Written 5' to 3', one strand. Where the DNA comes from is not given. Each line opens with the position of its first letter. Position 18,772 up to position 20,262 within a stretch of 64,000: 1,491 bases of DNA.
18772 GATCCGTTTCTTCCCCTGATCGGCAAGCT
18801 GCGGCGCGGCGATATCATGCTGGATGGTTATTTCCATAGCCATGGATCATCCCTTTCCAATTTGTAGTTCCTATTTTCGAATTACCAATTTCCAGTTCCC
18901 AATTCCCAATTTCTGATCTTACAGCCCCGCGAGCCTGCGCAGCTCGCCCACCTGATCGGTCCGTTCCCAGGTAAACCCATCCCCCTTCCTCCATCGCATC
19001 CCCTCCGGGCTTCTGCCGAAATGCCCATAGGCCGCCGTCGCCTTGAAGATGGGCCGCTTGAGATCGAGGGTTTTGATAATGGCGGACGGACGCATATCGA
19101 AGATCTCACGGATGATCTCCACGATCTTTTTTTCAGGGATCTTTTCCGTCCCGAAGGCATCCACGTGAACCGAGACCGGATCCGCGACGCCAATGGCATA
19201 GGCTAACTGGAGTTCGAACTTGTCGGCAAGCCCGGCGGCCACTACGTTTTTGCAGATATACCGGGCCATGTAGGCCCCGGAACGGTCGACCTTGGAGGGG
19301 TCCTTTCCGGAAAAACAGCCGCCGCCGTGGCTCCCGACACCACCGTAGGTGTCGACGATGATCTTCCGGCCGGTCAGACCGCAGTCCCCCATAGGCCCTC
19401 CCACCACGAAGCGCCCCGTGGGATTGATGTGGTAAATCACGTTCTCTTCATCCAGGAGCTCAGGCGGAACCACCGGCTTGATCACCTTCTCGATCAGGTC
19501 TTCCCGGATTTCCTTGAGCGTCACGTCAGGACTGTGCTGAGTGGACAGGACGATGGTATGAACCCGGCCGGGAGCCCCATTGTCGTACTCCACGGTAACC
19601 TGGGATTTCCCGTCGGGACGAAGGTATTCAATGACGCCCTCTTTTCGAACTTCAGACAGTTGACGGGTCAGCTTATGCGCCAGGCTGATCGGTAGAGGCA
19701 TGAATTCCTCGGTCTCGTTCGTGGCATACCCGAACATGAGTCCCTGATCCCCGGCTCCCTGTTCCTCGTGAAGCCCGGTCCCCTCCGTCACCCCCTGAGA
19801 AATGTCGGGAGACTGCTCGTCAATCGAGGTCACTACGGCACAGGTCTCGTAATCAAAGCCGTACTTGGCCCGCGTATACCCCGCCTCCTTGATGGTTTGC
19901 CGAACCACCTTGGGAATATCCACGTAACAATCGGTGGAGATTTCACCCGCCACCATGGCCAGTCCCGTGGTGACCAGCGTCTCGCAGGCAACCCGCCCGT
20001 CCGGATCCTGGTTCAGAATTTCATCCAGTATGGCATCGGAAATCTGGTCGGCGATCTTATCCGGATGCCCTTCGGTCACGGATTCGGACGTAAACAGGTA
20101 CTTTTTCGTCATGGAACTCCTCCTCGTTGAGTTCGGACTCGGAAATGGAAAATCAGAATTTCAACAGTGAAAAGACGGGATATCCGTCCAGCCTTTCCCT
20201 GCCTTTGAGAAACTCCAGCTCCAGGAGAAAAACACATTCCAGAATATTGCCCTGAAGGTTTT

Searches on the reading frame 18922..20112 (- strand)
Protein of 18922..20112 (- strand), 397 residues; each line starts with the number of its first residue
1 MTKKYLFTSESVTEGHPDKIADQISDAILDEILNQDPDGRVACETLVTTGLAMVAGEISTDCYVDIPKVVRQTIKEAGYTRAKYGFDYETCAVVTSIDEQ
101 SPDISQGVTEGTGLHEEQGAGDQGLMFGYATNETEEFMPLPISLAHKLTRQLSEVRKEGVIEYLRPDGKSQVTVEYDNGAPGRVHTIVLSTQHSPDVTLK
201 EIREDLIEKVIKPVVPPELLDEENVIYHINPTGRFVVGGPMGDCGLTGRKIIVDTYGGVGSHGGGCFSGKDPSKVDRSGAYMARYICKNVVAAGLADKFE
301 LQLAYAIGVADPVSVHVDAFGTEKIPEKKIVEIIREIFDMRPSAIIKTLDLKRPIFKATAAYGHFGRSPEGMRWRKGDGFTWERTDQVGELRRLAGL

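Call 65: find_homologous_proteins(query=window:18922-20112:-, max_evalue=1e-50)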
Query window:18922-20112:- (397 aa): 8000 proteins with E <= 1e-50 among 8000 candidates; the best 120 are listed.
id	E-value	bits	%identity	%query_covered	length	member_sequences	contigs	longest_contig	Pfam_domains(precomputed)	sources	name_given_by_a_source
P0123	8.6e-267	902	100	100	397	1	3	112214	PF00438.26,PF02772.22,PF02773.22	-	-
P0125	2.4e-236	802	87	100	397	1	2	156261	PF00438.26,PF02772.22,PF02773.22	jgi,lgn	-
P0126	5.8e-236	801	86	100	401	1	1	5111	PF00438.26,PF02772.22,PF02773.22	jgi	jgi:S-adenosylmethionine synthetase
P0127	8.5e-236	800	86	100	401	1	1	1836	PF00438.26,PF02772.22,PF02773.22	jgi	jgi:S-adenosylmethionine synthetase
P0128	5.3e-235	798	86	100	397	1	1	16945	PF00438.26,PF02772.22,PF02773.22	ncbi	-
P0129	6.1e-234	794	85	100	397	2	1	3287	PF00438.26,PF02772.22,PF02773.22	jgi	-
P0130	2.0e-233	793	86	100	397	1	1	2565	PF00438.26,PF02772.22,PF02773.22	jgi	-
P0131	8.9e-233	790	85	100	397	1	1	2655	PF00438.26,PF02772.22,PF02773.22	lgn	-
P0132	7.8e-226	768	84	100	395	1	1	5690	PF00438.26,PF02772.22,PF02773.22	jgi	-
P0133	3.0e-225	766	83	100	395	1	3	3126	PF00438.26,PF02772.22,PF02773.22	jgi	jgi:S-adenosylmethionine synthetase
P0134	3.6e-225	765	83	100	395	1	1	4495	PF00438.26,PF02772.22,PF02773.22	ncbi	-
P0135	6.0e-225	765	82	100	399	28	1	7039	PF00438.26,PF02772.22,PF02773.22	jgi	-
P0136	7.4e-225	764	83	100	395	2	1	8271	PF00438.26,PF02772.22,PF02773.22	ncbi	-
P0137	6.5e-224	761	83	100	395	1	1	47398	PF00438.26,PF02772.22,PF02773.22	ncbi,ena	-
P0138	4.4e-223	759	82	100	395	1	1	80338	PF00438.26,PF02772.22,PF02773.22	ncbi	-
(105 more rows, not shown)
